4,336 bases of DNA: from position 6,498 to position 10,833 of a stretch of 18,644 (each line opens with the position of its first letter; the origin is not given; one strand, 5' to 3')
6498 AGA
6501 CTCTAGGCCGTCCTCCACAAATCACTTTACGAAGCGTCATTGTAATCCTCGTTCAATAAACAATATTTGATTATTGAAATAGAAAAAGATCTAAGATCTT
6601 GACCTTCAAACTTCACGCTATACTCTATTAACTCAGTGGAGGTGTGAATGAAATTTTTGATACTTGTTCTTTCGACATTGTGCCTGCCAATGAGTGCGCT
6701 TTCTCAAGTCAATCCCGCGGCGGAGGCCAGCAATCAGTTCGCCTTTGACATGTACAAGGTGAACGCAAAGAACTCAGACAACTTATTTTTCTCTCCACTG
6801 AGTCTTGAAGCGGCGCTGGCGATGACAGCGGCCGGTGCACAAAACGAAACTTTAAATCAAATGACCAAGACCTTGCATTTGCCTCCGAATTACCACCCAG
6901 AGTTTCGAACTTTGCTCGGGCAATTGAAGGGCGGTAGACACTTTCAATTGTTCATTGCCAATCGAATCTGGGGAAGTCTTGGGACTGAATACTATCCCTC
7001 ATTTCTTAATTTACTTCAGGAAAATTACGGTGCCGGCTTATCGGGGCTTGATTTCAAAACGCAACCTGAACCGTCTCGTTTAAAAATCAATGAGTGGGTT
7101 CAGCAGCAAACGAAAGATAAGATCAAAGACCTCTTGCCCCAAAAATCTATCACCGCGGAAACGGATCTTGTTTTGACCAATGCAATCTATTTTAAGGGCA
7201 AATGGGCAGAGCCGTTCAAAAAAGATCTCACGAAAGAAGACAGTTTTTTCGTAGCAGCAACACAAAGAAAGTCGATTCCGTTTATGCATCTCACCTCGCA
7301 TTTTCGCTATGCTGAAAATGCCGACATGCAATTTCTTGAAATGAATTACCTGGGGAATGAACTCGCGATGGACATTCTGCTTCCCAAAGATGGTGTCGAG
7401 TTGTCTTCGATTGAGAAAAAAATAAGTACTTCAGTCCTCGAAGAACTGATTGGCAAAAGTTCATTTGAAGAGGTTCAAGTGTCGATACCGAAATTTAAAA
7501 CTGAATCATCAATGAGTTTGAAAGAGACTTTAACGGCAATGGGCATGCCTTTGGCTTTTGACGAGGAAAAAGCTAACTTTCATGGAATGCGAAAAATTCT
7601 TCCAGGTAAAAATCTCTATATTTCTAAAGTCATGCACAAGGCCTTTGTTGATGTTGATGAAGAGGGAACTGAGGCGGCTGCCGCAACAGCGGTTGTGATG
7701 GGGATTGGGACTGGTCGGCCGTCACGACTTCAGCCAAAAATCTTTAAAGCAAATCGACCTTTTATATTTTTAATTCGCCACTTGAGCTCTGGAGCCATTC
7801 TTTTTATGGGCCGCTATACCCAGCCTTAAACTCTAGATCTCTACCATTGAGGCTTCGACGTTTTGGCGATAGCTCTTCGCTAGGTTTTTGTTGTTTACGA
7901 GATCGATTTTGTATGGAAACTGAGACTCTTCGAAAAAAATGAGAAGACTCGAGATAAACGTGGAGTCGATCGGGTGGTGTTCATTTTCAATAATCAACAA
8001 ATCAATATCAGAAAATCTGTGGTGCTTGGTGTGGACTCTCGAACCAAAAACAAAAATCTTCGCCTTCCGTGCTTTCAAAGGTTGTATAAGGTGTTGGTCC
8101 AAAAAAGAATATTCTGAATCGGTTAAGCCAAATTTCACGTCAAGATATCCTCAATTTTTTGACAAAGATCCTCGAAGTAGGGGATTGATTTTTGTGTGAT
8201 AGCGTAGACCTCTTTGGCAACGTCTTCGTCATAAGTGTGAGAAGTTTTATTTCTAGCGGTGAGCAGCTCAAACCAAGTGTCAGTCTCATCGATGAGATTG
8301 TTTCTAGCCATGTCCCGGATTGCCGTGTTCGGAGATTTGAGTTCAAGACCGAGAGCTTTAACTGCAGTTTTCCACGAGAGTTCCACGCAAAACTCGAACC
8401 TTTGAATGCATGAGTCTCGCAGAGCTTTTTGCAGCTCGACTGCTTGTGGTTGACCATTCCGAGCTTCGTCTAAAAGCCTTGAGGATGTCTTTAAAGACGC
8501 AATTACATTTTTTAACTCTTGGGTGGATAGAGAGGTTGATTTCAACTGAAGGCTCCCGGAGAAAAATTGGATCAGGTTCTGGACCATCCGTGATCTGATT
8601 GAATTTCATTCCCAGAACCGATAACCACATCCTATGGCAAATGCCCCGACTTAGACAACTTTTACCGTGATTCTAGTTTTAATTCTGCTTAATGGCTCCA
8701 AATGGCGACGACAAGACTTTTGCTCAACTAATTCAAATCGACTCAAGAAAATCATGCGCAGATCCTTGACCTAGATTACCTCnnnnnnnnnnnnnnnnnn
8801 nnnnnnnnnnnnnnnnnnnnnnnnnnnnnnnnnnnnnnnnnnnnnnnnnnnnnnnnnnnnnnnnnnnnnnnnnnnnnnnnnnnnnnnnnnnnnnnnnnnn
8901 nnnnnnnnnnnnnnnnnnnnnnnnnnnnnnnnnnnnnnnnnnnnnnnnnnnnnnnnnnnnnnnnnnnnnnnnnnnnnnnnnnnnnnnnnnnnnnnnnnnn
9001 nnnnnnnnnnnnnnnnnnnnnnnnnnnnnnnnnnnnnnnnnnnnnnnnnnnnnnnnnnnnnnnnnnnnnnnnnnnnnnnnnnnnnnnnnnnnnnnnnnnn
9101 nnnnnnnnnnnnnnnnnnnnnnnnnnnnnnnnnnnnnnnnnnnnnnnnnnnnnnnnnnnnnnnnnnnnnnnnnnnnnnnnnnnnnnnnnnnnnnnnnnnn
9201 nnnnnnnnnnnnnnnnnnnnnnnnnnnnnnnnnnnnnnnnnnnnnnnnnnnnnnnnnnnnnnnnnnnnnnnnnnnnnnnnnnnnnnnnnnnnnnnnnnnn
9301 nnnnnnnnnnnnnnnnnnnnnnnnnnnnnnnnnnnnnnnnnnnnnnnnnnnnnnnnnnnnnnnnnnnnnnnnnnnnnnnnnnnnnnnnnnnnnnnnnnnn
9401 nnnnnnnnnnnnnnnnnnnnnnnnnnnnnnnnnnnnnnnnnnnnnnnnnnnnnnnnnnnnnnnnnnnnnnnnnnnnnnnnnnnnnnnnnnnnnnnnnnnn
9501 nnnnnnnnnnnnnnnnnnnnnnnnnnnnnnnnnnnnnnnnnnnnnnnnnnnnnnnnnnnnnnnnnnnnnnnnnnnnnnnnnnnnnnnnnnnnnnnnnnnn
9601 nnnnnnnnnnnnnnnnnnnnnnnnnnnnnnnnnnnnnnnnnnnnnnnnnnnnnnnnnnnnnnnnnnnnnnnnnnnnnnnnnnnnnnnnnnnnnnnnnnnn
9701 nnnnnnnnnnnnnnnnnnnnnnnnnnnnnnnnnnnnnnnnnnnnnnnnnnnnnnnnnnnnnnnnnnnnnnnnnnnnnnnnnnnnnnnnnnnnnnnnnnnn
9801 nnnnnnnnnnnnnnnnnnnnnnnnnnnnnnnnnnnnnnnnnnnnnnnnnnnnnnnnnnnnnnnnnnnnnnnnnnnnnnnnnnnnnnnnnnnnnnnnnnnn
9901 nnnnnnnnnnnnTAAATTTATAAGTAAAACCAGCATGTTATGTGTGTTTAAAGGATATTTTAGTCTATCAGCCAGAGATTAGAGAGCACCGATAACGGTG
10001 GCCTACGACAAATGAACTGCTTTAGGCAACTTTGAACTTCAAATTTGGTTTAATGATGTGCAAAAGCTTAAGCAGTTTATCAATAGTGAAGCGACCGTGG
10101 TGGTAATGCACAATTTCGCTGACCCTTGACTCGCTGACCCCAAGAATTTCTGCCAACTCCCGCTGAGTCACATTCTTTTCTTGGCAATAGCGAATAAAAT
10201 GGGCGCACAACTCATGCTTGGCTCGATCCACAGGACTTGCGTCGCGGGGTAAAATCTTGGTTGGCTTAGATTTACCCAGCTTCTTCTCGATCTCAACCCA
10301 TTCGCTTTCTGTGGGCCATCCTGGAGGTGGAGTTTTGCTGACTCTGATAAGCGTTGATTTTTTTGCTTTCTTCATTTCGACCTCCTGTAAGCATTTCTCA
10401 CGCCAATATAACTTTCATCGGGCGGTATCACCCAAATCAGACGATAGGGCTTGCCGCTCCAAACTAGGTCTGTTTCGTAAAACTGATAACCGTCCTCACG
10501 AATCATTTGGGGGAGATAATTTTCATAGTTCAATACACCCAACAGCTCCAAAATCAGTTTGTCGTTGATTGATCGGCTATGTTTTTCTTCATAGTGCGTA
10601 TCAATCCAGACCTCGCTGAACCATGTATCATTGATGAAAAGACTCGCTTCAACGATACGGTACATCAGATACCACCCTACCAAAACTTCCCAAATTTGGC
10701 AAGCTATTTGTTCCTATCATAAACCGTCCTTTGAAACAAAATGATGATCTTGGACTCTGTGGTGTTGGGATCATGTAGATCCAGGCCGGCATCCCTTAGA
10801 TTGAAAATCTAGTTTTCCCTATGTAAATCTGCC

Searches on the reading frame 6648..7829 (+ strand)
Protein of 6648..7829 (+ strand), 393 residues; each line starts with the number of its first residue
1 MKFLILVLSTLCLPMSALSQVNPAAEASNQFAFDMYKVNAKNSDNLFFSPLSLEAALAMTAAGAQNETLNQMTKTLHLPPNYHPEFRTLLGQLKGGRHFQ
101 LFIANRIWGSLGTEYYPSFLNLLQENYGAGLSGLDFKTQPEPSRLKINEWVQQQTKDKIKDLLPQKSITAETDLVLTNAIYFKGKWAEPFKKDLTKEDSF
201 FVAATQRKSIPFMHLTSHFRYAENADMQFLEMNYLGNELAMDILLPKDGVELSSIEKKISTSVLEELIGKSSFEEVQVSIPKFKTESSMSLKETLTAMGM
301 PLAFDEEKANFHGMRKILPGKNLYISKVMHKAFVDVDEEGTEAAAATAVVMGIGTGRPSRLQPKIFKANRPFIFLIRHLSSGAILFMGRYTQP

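Call 3: search_protein_families(library=pfam, proteins=[window:6648-7829:+], max_evalue=0.01)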
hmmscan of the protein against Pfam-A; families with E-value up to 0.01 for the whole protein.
window:6648-7829:+ (393 aa): 1 family
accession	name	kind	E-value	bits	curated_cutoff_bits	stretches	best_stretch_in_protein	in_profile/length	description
PF00079.25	Serpin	-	3.2e-112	375.8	27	1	27-393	2-370/370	Serpin (serine protease inhibitor)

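Call 9: search_protein_families(library=padloc, proteins=[window:6648-7829:+], max_evalue=0.01)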
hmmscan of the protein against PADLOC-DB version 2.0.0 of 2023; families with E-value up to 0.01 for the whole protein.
window:6648-7829:+ (393 aa): 0 families

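Call 10: search_protein_families(library=ncbifam, proteins=[window:6648-7829:+], max_evalue=0.001)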
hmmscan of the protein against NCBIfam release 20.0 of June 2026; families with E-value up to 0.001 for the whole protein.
window:6648-7829:+ (393 aa): 0 families

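Call 14: find_encoding_contigs(protein=window:6648-7829:+, flank=10000, max_places=10)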
Protein window:6648-7829:+ (393 aa): 1 contig read that carries it; 1 place shown.
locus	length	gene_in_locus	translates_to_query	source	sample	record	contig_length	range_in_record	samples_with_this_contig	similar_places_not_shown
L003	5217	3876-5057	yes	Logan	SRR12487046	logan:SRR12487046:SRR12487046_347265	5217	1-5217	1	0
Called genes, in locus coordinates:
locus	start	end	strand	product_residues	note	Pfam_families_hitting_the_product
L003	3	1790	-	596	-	?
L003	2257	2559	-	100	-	PF01909:NTP_transf_2, PF18765:Polbeta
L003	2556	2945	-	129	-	PF08780:NTase_sub_bind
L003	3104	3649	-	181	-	PF13302:Acetyltransf_3, PF13420:Acetyltransf_4, PF13673:Acetyltransf_10, PF00583:Acetyltransf_1, PF13508:Acetyltransf_7, PF08445:FR47 (weak)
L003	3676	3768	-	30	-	-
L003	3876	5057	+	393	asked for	PF00079:Serpin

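Call 29: find_related_loci(query=window:6648-7829:+, collection=metagenome_contigs, flank=8000)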
Query window:6648-7829:+ (393 aa) in metagenome_contigs; peptide patterns used: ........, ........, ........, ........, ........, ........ (x = any residue, [..] = any of these).
87 stretches matched a pattern; 14 encode a relative of the query (tblastn E <= 1e-3); 14 distinct loci.
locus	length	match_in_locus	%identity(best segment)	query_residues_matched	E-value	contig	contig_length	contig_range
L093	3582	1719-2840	40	27-393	3e-81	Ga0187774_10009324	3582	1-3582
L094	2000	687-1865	41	1-392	2e-83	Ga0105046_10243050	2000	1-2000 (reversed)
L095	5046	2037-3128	39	29-393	2e-71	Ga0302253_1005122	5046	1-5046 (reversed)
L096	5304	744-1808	32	31-391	1e-50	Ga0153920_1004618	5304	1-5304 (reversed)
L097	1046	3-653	43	172-393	9e-44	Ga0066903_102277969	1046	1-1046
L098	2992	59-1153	29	29-393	5e-41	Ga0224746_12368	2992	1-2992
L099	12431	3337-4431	29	29-393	7e-41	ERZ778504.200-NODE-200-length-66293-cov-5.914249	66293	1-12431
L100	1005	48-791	34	147-391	2e-39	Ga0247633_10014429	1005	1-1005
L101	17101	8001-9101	30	30-393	1e-36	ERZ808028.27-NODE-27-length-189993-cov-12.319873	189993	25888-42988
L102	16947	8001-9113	29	26-393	2e-36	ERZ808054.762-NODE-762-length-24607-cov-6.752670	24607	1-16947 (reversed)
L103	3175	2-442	45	241-391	8e-33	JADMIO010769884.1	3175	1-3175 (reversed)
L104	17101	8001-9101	30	30-393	1e-36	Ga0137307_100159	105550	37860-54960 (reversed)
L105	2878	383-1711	25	13-393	3e-31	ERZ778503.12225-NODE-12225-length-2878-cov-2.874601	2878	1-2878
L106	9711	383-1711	25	13-393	6e-31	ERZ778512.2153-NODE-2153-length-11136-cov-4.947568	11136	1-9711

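Call 45: search_solved_structures(query=window:6648-7829:+, max_evalue=1e-40)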
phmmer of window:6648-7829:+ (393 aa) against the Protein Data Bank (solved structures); distinct sequences matched with E-value up to 1e-40: 52.
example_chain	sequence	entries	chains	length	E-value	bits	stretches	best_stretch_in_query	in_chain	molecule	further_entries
8gxv_A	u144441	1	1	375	3.9e-72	246.8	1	28-393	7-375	Proteinase inhibitor I4 serpin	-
4ga7_A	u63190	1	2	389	3.4e-71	243.7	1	24-393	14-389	Leukocyte elastase inhibitor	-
4zk0_A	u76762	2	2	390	1.5e-70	241.6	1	73-393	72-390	Serpin B4 | Serpin B3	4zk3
2zv6_A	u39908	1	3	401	1.8e-70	241.3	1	72-393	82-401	Serpin B3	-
2b4x_L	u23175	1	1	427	6.3e-66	226.4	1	20-393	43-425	Antithrombin-III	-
1ant_L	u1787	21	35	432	6.5e-66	226.3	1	20-393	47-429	ANTITHROMBIN | ANTITHROMBIN III | PROTEIN (ANTITHROMBIN-III)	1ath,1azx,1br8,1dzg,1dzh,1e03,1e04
3kcg_I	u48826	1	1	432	8.7e-66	225.9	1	20-393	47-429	Antithrombin-III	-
2hij_I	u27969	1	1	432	9e-66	225.8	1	20-393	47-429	Antithrombin-III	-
1t1f_A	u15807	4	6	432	1.2e-65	225.5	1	20-393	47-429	Antithrombin-III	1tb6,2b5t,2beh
1dzg_I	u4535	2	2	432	1.9e-65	224.8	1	20-393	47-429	ANTITHROMBIN-III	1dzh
1att_A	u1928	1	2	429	2.1e-65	224.6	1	24-393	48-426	ANTITHROMBIN III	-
1oyh_I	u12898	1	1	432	5.9e-65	223.2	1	20-393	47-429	Antithrombin-III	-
2b4x_I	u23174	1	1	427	8.3e-65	222.7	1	20-393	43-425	Antithrombin-III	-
1by7_A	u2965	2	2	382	3.1e-64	220.8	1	27-393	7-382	PROTEIN (PLASMINOGEN ACTIVATOR INHIBITOR-2) | PLASMINOGEN ACTIVATOR INHIBITOR-2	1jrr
2dut_A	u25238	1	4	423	3.3e-64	220.7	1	28-392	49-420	Heterochromatin-associated protein MENT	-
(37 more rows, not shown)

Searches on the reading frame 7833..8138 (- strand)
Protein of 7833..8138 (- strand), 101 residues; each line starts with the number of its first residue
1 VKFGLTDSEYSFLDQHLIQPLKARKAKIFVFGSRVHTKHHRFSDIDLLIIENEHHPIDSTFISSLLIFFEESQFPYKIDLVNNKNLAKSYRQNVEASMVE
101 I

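Call 3: search_protein_families(library=pfam, proteins=[window:7833-8138:-], max_evalue=0.01)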
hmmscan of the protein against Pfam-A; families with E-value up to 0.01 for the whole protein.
window:7833-8138:- (101 aa): 2 families
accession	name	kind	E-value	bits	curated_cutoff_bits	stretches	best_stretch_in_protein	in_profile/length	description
PF01909.29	NTP_transf_2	-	2e-11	44.5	21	1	25-93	14-85/93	Nucleotidyltransferase domain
PF18765.7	Polbeta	-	4.3e-09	36.9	26.9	1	26-96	14-82/93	Polymerase beta, Nucleotidyltransferase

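Call 9: search_protein_families(library=padloc, proteins=[window:7833-8138:-], max_evalue=0.01)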
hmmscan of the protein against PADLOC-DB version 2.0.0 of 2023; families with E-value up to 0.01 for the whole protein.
window:7833-8138:- (101 aa): 9 families
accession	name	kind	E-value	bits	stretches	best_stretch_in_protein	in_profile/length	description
PDLC04906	PDC-S09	-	1.4e-09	36.2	1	26-98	25-95/98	-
PDLC04904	PDC-S09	-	5.9e-09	34.1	1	26-100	26-97/104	-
PDLC04902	PDC-S09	-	5.1e-08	31.1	1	26-99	22-93/97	-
PDLC03138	Specificity_I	-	5.6e-06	23.6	1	24-97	21-92/485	Type I specificity subunit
PDLC04905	PDC-S09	-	6e-06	24.5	1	26-96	22-93/101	-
PDLC04368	PDC-M05A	-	3e-05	21.9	1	16-53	98-135/201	-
PDLC04907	PDC-S09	-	0.00025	19.2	1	25-55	27-57/114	-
PDLC04903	PDC-S09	-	0.00028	19.1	1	15-54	16-55/108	-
PDLC00784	Cyclase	-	0.00036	17.9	1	36-98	85-149/351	oligonucleotide-cyclase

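Call 10: search_protein_families(library=ncbifam, proteins=[window:7833-8138:-], max_evalue=0.001)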
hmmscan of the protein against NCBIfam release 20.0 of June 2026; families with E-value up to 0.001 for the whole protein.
window:7833-8138:- (101 aa): 1 family
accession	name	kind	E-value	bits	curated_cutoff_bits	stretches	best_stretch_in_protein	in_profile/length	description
NF047752.1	MntA_antitoxin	equivalog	4.8e-05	23.2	60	1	28-92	10-71/106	type VII toxin-antitoxin system MntA family adenylyltransferase antitoxin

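Call 50: find_encoding_contigs(protein=window:7833-8138:-, flank=10000, max_places=10)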
Protein window:7833-8138:- (101 aa): no gene with exactly this product is on record in the collection.

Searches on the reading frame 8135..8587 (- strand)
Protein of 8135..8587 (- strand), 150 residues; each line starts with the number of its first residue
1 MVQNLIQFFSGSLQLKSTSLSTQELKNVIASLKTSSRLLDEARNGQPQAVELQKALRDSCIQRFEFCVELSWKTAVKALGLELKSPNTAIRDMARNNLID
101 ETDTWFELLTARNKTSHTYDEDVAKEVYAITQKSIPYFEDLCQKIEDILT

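Call 3: search_protein_families(library=pfam, proteins=[window:8135-8587:-], max_evalue=0.01)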
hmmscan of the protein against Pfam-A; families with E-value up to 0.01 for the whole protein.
window:8135-8587:- (150 aa): 3 families
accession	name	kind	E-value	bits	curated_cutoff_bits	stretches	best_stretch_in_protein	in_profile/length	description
PF08780.16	NTase_sub_bind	-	8.4e-25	87.6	31.8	1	29-146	10-125/126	Nucleotidyltransferase substrate binding protein like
PF01934.22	HepT-like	-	1.2e-05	25.4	23.5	1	53-145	23-120/120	Ribonuclease HepT-like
PF17865.7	AAA_lid_5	-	0.0093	16.6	22.7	0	2-64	20-81/104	Midasin AAA lid domain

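Call 9: search_protein_families(library=padloc, proteins=[window:8135-8587:-], max_evalue=0.01)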
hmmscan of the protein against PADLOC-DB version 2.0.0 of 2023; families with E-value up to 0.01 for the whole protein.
window:8135-8587:- (150 aa): 0 families

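Call 10: search_protein_families(library=ncbifam, proteins=[window:8135-8587:-], max_evalue=0.001)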
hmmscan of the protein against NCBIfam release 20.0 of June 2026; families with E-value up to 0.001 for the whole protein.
window:8135-8587:- (150 aa): 2 families
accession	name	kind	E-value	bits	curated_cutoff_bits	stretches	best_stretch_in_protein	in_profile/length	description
TIGR01987.1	HI0074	subfamily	1.2e-18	67.4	55.8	1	50-146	20-122/123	HI0074 family nucleotidyltransferase substrate-binding subunit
NF047751.1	HepT_toxin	equivalog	0.00011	22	60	1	30-140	3-119/120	type VII toxin-antitoxin system HepT family RNase toxin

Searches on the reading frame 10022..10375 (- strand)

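Call 3: search_protein_families(library=pfam, proteins=[window:10022-10375:-], max_evalue=0.01)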
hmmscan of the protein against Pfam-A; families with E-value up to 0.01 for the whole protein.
window:10022-10375:- (117 aa): 13 families
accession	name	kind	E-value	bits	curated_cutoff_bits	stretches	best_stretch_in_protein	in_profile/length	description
PF13744.12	HTH_37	-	4.4e-09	36.5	27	1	51-106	14-69/80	Helix-turn-helix domain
PF01381.28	HTH_3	-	2.2e-07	31.2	23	1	63-106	4-46/55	Helix-turn-helix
PF04545.22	Sigma70_r4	-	3.5e-06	26.9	24.1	1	61-90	13-42/50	Sigma-70, region 4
PF13542.12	HTH_Tnp_ISL3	-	0.00018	21.3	27.4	1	56-93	16-51/51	Helix-turn-helix domain of transposase family ISL3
PF13443.12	HTH_26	-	0.00061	20.4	22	1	62-105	4-47/63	Cro/C1-type HTH DNA-binding domain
PF12802.13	MarR_2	-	0.00086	19.9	27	1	66-90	16-42/61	MarR family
PF13384.12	HTH_23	-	0.0009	19.4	24.6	1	58-91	8-40/50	Homeodomain-like domain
PF13412.12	HTH_24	-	0.0019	18.2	21.9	1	68-88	17-37/48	Winged helix-turn-helix DNA-binding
PF12844.13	HTH_19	-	0.0039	17.5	30.2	0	66-105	10-48/64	Helix-turn-helix domain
PF13560.12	HTH_31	-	0.004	17.9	27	1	62-89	8-35/64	Helix-turn-helix domain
PF13613.12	HTH_Tnp_4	-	0.0043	17.1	27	1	67-91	18-42/53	Helix-turn-helix of DDE superfamily endonuclease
PF13518.12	HTH_28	-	0.0045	17.5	25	1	60-89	5-33/52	Helix-turn-helix domain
PF04967.18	HTH_10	-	0.0074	16.5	23.1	0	66-89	21-44/53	HTH DNA binding domain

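Call 9: search_protein_families(library=padloc, proteins=[window:10022-10375:-], max_evalue=0.01)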
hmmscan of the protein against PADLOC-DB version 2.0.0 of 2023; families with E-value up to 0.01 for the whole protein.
window:10022-10375:- (117 aa): 4 families
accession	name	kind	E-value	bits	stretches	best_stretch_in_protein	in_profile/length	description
PDLC04775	PDC-M69A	-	0.001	17.6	1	61-91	13-43/113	-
PDLC04760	PDC-M64C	-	0.0034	15.7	1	58-104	29-74/93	-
PDLC04762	PDC-M64C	-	0.0035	15.4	1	65-106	37-77/97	-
PDLC02926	HTH_VI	-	0.0037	15.5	1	65-88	11-34/92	-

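Call 10: search_protein_families(library=ncbifam, proteins=[window:10022-10375:-], max_evalue=0.001)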
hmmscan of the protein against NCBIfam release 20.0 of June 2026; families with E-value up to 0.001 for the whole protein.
window:10022-10375:- (117 aa): 4 families
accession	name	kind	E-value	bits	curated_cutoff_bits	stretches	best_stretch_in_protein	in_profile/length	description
NF038310.1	lysogeny_AimR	equivalog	2e-06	27.1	70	1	63-112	4-52/365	AimR family lysis-lysogeny pheromone receptor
TIGR03070.1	couple_hipB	subfamily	0.00012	22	71.65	1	66-107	13-53/58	type II toxin-antitoxin system Y4mF family antitoxin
TIGR02607.1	antidote_HigA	equivalog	0.00015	21.5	47.7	1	67-109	19-60/81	HigA family addiction module antitoxin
TIGR02937.1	sigma70-ECF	superfamily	0.00017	21.3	42.9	1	62-91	127-156/165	sigma-70 family RNA polymerase sigma factor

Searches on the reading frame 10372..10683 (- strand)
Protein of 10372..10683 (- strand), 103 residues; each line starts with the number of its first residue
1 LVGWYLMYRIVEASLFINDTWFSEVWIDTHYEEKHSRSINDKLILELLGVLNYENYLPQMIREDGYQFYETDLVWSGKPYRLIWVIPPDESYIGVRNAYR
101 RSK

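Call 3: search_protein_families(library=pfam, proteins=[window:10372-10683:-], max_evalue=0.01)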
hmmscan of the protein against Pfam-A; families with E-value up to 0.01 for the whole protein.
window:10372-10683:- (103 aa): 0 families

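Call 9: search_protein_families(library=padloc, proteins=[window:10372-10683:-], max_evalue=0.01)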
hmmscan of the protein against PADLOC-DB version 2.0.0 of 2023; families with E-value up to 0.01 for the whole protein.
window:10372-10683:- (103 aa): 0 families

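Call 10: search_protein_families(library=ncbifam, proteins=[window:10372-10683:-], max_evalue=0.001)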
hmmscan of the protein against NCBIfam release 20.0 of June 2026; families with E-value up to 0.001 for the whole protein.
window:10372-10683:- (103 aa): 0 families

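Call 44: search_solved_structures(query=window:10372-10683:-, max_evalue=1)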
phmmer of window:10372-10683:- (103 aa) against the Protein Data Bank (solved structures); distinct sequences matched with E-value up to 1: 0.

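Call 57: search_protein_families(library=padloc, proteins=[window:10372-10683:-], max_evalue=0.01)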
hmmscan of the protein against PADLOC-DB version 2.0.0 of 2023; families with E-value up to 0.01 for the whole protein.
window:10372-10683:- (103 aa): 0 families

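Call 58: search_protein_families(library=phrogs, proteins=[window:10372-10683:-], max_evalue=0.01)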
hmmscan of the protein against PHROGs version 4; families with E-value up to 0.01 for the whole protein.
window:10372-10683:- (103 aa): 0 families
